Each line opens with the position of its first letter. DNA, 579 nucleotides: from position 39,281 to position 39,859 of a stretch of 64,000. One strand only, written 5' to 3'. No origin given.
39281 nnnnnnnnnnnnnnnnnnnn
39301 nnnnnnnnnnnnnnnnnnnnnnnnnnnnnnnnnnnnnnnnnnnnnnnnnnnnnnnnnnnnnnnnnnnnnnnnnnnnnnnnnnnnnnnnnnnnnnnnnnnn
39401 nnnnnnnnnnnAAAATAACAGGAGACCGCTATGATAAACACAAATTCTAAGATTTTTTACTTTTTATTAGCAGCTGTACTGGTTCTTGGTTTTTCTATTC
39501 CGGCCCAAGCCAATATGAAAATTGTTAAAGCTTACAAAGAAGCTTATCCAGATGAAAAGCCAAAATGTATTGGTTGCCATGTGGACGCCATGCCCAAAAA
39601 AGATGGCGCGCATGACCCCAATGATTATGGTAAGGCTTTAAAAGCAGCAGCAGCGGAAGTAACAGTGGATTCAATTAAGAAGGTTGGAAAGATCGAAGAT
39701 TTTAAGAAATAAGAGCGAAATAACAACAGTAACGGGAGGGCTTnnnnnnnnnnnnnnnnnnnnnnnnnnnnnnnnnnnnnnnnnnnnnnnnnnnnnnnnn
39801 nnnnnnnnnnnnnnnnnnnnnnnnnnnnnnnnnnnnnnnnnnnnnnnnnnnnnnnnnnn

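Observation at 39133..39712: Family of three paralogous ~70-aa (mature) lysine-rich monohaem cytochromes, two in tandem here and a third at 45700-45996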

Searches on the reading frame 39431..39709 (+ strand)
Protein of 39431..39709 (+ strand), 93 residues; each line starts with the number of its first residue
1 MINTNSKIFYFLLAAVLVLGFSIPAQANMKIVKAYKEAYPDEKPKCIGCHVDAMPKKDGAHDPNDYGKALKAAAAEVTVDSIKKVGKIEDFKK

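Call 4: search_protein_families(library=pfam, proteins=[window:39431-39709:+], max_evalue=1)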
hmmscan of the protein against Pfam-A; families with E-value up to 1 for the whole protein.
window:39431-39709:+ (93 aa): 2 families
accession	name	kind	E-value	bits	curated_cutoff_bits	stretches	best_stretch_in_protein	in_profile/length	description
PF13435.11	Cytochrome_C554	-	0.035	15.5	20.8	1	32-60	37-65/84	Cytochrome c554 and c-prime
PF24074.1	DUF7366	-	0.076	13.7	27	1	29-59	14-44/78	Domain of unknown function (DUF7366)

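Call 5: search_protein_families(library=ncbifam, proteins=[window:39431-39709:+], max_evalue=1)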
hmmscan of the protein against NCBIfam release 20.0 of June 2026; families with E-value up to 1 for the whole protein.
window:39431-39709:+ (93 aa): 2 families
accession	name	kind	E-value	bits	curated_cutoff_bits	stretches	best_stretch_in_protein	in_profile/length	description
NF047727.1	4hemeCytCCctA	equivalog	0.042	14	180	1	12-64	5-58/109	tetraheme c-type cytochrome CctA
NF008659.0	PRK11659.1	equivalog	0.072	12.8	184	1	12-64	15-67/188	cytochrome c nitrite reductase pentaheme subunit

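Call 7: find_homologous_proteins(query=window:39431-39709:+, max_evalue=0.01)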
Query window:39431-39709:+ (93 aa): 27 proteins with E <= 0.01 among 31 candidates.
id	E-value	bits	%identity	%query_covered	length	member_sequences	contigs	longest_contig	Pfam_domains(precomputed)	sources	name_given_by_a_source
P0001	9.7e-55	200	100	100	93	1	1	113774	-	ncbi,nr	ncbi:MAG: hypothetical protein HQL15_00255 [Candidatus Omnitrophica bacterium]|nr:hypothetical prote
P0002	4.0e-29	118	61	95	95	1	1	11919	-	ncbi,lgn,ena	ncbi:MAG: hypothetical protein WCH62_01405 [Candidatus Omnitrophota bacterium]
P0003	1.0e-28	117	72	84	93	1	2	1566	-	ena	-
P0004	6.7e-27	111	60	99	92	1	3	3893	-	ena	-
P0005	1.3e-26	110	63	94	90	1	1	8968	-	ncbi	-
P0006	5.0e-26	108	59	99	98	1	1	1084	-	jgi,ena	-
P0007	4.7e-25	105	58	99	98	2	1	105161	-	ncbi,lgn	-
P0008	3.8e-24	102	67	88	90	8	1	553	-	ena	-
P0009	6.0e-24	101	65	88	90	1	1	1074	-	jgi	jgi:hypothetical protein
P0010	9.5e-24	101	64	89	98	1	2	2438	-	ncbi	-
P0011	1.7e-23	100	61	88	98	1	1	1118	-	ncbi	-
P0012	1.4e-21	94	61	92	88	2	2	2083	-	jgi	jgi:hypothetical protein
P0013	5.2e-21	92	60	83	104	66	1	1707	-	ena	-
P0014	6.1e-21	92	62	78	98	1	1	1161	-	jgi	jgi:hypothetical protein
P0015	9.5e-21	91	62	78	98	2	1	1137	-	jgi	jgi:hypothetical protein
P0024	1.6e-17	81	54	88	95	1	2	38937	-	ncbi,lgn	-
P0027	3.4e-15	73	51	94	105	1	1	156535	-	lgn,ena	-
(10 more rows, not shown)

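Call 13: find_encoding_contigs(protein=P0007, flank=10000, max_places=3)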
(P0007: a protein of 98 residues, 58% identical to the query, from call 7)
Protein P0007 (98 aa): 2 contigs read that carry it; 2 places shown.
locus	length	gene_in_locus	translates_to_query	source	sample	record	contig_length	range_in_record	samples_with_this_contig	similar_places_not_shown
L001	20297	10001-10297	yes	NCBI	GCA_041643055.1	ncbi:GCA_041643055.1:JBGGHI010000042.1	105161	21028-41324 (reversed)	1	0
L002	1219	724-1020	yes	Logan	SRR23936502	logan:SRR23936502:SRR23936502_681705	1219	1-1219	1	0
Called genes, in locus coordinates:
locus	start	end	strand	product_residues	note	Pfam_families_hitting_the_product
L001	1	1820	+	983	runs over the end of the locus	PF02433:FixO (faint), PF14522:Cytochrome_C7 (faint), PF22113:Mtrc-MtrF_II-IV_dom (faint), PF09699:Paired_CXXCH_1 (faint), PF13435:Cytochrome_C554 (faint), PF13442:Cytochrome_CBB3 (faint), PF14537:Cytochrom_c3_2 (faint), PF00034:Cytochrom_C (weak)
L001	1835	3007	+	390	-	PF07731:Cu-oxidase_2 (faint), PF07732:Cu-oxidase_3 (weak)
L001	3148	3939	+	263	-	PF04055:Radical_SAM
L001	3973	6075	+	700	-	PF03477:ATP-cone, PF13597:NRDD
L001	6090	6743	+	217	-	PF13353:Fer4_12, PF04055:Radical_SAM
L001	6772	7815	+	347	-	PF00989:PAS, PF08448:PAS_4, PF13426:PAS_9, PF08447:PAS_3, PF07730:HisKA_3, PF02518:HATPase_c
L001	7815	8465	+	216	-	PF00072:Response_reg, PF00196:GerE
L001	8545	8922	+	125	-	PF00072:Response_reg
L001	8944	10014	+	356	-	PF05201:GlutR_N, PF01488:Shikimate_DH, PF01408:GFO_IDH_MocA (weak)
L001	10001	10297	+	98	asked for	-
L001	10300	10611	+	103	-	-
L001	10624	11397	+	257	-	PF14522:Cytochrome_C7 (faint), PF22113:Mtrc-MtrF_II-IV_dom (faint), PF22678:Cytochrom_c_NrfB-like (faint), PF09699:Paired_CXXCH_1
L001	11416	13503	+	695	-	-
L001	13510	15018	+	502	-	PF03264:Cytochrom_NNT, PF02085:Cytochrom_CIII (faint), PF14522:Cytochrome_C7 (faint), PF14537:Cytochrom_c3_2 (faint)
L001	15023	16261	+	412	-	PF02085:Cytochrom_CIII (faint), PF09699:Paired_CXXCH_1 (faint), PF13435:Cytochrome_C554 (faint), PF14522:Cytochrome_C7 (faint), PF14537:Cytochrom_c3_2 (weak)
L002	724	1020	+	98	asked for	-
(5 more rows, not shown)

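Call 14: find_encoding_contigs(protein=P0027, flank=10000, max_places=3)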
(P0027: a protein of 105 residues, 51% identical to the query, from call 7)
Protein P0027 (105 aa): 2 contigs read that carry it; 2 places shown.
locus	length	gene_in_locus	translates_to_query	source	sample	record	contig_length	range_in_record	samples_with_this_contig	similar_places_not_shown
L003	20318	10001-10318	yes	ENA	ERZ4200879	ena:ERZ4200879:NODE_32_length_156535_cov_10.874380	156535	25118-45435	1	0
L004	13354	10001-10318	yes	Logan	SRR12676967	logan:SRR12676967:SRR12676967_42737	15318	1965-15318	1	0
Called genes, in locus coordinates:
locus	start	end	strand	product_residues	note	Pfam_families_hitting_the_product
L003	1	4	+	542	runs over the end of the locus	PF14537:Cytochrom_c3_2 (faint), PF09699:Paired_CXXCH_1 (faint), PF14522:Cytochrome_C7 (faint), PF01292:Ni_hydr_CYTB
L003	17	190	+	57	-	PF02416:TatA_B_E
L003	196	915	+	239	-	PF00902:TatC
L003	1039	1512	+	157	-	PF14522:Cytochrome_C7 (faint), PF09699:Paired_CXXCH_1 (faint), PF14537:Cytochrom_c3_2 (faint)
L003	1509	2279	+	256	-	PF12838:Fer4_7, PF13183:Fer4_8 (weak), PF13247:Fer4_11, PF13187:Fer4_9 (weak), PF13237:Fer4_10 (weak), PF12797:Fer4_2 (weak), PF00037:Fer4 (weak), PF12837:Fer4_6 (weak), +8 more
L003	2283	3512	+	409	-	PF03916:NrfD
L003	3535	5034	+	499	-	PF03264:Cytochrom_NNT, PF14522:Cytochrome_C7 (faint)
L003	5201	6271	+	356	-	PF05201:GlutR_N, PF16912:Glu_dehyd_C (weak), PF01488:Shikimate_DH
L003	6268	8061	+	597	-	PF05140:ResB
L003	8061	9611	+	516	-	PF01578:Cytochrom_C_asm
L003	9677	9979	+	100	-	-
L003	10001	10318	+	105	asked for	-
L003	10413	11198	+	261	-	PF14522:Cytochrome_C7 (faint), PF22113:Mtrc-MtrF_II-IV_dom (faint), PF14537:Cytochrom_c3_2 (faint), PF22678:Cytochrom_c_NrfB-like (weak), PF09699:Paired_CXXCH_1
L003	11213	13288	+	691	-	-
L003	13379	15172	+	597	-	PF13414:TPR_11 (faint), PF13371:TPR_9 (faint), PF13431:TPR_17 (faint), PF00515:TPR_1 (faint), PF07719:TPR_2 (faint), PF13181:TPR_8 (faint)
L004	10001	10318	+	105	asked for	-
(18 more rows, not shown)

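Call 15: find_encoding_contigs(protein=P0024, flank=10000, max_places=3)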
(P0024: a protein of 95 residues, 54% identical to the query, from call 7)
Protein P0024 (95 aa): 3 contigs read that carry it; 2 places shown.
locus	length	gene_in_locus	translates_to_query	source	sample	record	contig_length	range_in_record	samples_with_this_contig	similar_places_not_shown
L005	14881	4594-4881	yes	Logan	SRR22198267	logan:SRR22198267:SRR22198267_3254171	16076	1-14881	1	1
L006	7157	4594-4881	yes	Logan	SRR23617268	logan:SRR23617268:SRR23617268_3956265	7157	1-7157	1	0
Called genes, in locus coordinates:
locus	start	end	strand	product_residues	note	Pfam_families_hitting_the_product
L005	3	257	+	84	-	?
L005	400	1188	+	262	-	PF04055:Radical_SAM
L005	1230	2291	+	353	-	PF13188:PAS_8 (faint), PF00989:PAS, PF08448:PAS_4 (weak), PF13426:PAS_9, PF08447:PAS_3, PF07730:HisKA_3, PF02518:HATPase_c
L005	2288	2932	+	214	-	PF00072:Response_reg, PF00196:GerE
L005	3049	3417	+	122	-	PF00072:Response_reg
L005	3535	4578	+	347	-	PF05201:GlutR_N, PF01488:Shikimate_DH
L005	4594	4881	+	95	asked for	-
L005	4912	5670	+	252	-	PF22113:Mtrc-MtrF_II-IV_dom (faint), PF22678:Cytochrom_c_NrfB-like (faint), PF14537:Cytochrom_c3_2 (faint), PF14522:Cytochrome_C7 (faint), PF09699:Paired_CXXCH_1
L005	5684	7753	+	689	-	-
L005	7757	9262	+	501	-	PF03264:Cytochrom_NNT, PF14522:Cytochrome_C7 (faint), PF14537:Cytochrom_c3_2 (faint)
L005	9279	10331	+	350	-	-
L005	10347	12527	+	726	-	PF04879:Molybdop_Fe4S4, PF00384:Molybdopterin, PF01568:Molydop_binding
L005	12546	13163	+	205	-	PF12838:Fer4_7 (faint), PF13187:Fer4_9 (faint), PF25160:LdpA_Fe-S-bd (faint), PF00037:Fer4 (faint), PF12797:Fer4_2 (weak), PF12837:Fer4_6 (faint), PF13237:Fer4_10 (faint), PF13247:Fer4_11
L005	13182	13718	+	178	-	PF00355:Rieske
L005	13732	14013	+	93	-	-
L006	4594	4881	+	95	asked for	-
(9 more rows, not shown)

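Call 16: predict_structure(alignment_id=A2)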
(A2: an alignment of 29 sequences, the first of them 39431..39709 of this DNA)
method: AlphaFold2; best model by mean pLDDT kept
length: 93 residues; sequences in the alignment: 29
mean_pLDDT: 77.5   pTM: 0.57
mean pLDDT of the five models: 77.5, 77.2, 76.2, 74.7, 69.6
residues with pLDDT >= 90: 11; 70-90: 52; 50-70: 30; < 50: 0
segments of 3 or more residues with pLDDT < 50: none
pLDDT, mean of each block of 10 residues (from residue 1): 72 83 68 88 70 59 84 88 88 69
secondary structure, 60 per line:
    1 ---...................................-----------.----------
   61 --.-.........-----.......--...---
elements in order: H4-38 H65-73 H79-85

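Call 32: find_related_loci(query=A2, collection=genome_contigs, flank=10000)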
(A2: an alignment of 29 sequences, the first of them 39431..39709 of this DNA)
Query A2 (93 aa) in genome_contigs; peptide patterns used: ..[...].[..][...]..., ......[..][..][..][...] (x = any residue, [..] = any of these).
93 stretches matched a pattern; 36 encode a relative of the query (tblastn E <= 1e-3); 34 distinct loci.
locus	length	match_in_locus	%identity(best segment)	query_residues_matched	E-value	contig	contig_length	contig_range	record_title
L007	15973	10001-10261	62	7-93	5e-29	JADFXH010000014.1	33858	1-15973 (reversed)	MAG: Candidatus Omnitrophota bacterium isolate nDJH13bin20 nDJH13_bin20_NODE_14_length_33858_cov_10.420800, whole genome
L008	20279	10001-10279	54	2-93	2e-28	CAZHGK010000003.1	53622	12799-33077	MAG TPA_asm: uncultured Planctomycetales bacterium isolate SRP278252_co2_12 genome assembly, contig: NODE_1011_length_53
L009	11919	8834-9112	61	6-93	5e-28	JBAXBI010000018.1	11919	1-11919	MAG: Candidatus Omnitrophota bacterium isolate ELA163 MAG163_18, whole genome shotgun sequence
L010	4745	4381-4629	55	11-93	4e-26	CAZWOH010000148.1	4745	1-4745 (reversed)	MAG TPA_asm: uncultured Planctomycetales bacterium isolate binchicken_co346_31 genome assembly, contig: NODE_6448_length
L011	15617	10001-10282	60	8-93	7e-26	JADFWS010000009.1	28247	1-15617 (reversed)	MAG: Candidatus Omnitrophota bacterium isolate nCal2bin1 nCal2_bin1_NODE_9_length_28247_cov_3.773163, whole genome shotg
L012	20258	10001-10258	59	12-91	6e-26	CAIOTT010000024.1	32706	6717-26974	MAG: Candidatus Omnitrophica bacterium isolate Ki2-D4_bin-0675 genome assembly, contig: bin-0675:24/74, whole genome sho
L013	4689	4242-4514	52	3-93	7e-25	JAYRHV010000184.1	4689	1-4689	MAG: Candidatus Omnitrophota bacterium isolate SZ_szas25bin.37 k141_748996, whole genome shotgun sequence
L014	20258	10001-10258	58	12-92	1e-24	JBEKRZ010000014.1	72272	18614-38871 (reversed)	MAG: Smithella sp. isolate SPRUCE 522 SPRUCE_522_14, whole genome shotgun sequence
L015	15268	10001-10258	51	8-93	1e-23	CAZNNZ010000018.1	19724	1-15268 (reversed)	MAG TPA_asm: uncultured Planctomycetales bacterium isolate SRP278252_co2_854 genome assembly, contig: NODE_5609_length_1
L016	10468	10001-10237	56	11-88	5e-23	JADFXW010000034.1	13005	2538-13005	MAG: Candidatus Omnitrophota bacterium isolate nDJH2bin13 nDJH2_bin13_NODE_34_length_13005_cov_2.342056, whole genome sh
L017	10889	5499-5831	45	1-93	9e-23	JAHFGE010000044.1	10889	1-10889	MAG: Candidatus Omnitrophota bacterium isolate nzgw308 NODE_11165_length_10890_cov_3.241712, whole genome shotgun sequen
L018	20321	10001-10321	47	1-93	1e-22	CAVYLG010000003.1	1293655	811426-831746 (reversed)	MAG: Candidatus Omnitrophota bacterium isolate MFD01476.bin.2.120 genome assembly, contig: contig_16581, whole genome sh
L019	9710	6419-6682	49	3-93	1e-22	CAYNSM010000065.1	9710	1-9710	MAG TPA_asm: uncultured Planctomycetales bacterium isolate SRP278252_co1_54 genome assembly, contig: NODE_12887_length_9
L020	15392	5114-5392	55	10-93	1e-22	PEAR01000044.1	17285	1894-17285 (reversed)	MAG: Candidatus Omnitrophota bacterium isolate Cal1bin1 scaffold120, whole genome shotgun sequence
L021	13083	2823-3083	46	6-92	2e-22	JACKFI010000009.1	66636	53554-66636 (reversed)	MAG: Candidatus Omnitrophota bacterium isolate HK-STAS-OMNI-1 HK-STAS-OMNI-1_9, whole genome shotgun sequence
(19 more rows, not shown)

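Call 39: fold_search(model_id=the predicted structure, library=pdb)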
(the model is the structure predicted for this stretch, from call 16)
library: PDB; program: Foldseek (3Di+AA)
matches with E <= 10: 3; with E <= 0.001: 0
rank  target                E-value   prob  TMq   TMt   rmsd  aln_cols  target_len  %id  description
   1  4r3z_B                7.7e+00  0.02  0.27  0.05  12.7        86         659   16  Crystal structure of human ArgRS-GlnRS-AIMP1 complex (released 2014-10-08)
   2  6gvw_A                8.8e+00  0.04  0.25  0.08  19.3        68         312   13  Crystal structure of the BRCA1-A complex (released 2019-07-10)
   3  9f0z_G                8.8e+00  0.01  0.23  0.20  13.7        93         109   13  CryoEM structure of the F plasmid relaxosome with truncated TraI1-863 in its TE mode, derived from the ss-27_+8ds+9_+1 (released 2025-06-04)

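Call 40: search_protein_representatives(alignment_id=A2)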
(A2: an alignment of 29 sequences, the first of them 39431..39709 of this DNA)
Query: 29 sequences, 92 profile positions. Proteins with E-value up to 0.001 (for the whole library): 127; up to 1e-10: 71; up to 1e-30: 5. The best 127 are listed.
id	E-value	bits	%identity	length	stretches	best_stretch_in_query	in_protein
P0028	1.8e-35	136.7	-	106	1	5-91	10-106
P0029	1.8e-33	130.3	-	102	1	5-91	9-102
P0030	4.6e-33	129.0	-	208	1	6-91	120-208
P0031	2.7e-31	123.3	-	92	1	7-92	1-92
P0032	2.9e-31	123.2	-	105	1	5-91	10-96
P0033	3.4e-30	119.8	-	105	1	4-92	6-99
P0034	1.4e-29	117.8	-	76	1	24-91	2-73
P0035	1.6e-27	111.2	-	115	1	1-91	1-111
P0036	3.3e-27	110.2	-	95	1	6-91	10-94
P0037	2.5e-26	107.4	-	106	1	5-91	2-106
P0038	2.7e-26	107.3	-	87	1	7-85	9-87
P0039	5.2e-26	106.4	-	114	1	6-87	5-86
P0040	5.9e-26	106.2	-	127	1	6-91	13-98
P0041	6.3e-26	106.1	-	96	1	7-88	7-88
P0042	1.1e-25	105.3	-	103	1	9-91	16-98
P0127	1.0e-05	41.3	-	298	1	7-81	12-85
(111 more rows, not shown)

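Call 50: find_encoding_contigs(protein=P0127, flank=8000, max_places=3)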
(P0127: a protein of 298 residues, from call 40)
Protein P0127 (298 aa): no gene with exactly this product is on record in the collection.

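Call 87: find_homologous_proteins(query=P0127, max_evalue=1e-10)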
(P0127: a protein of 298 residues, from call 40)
Query P0127 (298 aa): 469 proteins with E <= 1e-10 among 2903 candidates; the best 120 are listed.
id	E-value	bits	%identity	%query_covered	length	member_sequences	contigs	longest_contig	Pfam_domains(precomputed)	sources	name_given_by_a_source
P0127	2.1e-200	683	100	100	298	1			PF09699.16,PF14522.12,PF22113.2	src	-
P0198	3.4e-117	409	65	96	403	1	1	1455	PF09699.16,PF14537.12,PF14522.12,PF22113.2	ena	-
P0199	1.6e-116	407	65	96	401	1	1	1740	PF09699.16,PF22678.2,PF14522.12,PF22113.2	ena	-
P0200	2.5e-113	397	64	99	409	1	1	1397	PF09699.16,PF14537.12,PF22678.2,PF14522.12,PF22113.2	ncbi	-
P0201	2.6e-113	397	67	90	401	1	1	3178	PF09699.16,PF22678.2,PF14522.12,PF22113.2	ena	-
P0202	1.1e-109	385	65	96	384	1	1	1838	PF09699.16,PF14537.12,PF14522.12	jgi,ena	-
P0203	1.4e-109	384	64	98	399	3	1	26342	PF09699.16,PF14522.12,PF22113.2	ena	-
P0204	1.2e-108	381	65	94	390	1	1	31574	PF09699.16,PF14537.12,PF14522.12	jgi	-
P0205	1.4e-107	378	63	96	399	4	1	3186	PF09699.16,PF22678.2,PF14522.12,PF22113.2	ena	-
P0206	5.0e-107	376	61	96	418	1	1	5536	PF09699.16,PF14522.12,PF22113.2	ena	-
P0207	2.4e-106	374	63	100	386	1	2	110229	PF09699.16,PF14537.12,PF22678.2,PF14522.12,PF22113.2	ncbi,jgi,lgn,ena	-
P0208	7.9e-106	372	65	96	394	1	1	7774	PF09699.16,PF14537.12,PF22678.2,PF14522.12,PF22113.2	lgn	-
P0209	2.3e-105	371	65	91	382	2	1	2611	PF09699.16,PF14522.12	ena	-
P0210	1.0e-103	365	61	96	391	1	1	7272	PF09699.16,PF22678.2,PF14522.12,PF22113.2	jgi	jgi:predicted CXXCH cytochrome family protein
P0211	1.3e-103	365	60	96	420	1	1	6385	PF09699.16,PF22678.2,PF14522.12,PF22113.2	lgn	-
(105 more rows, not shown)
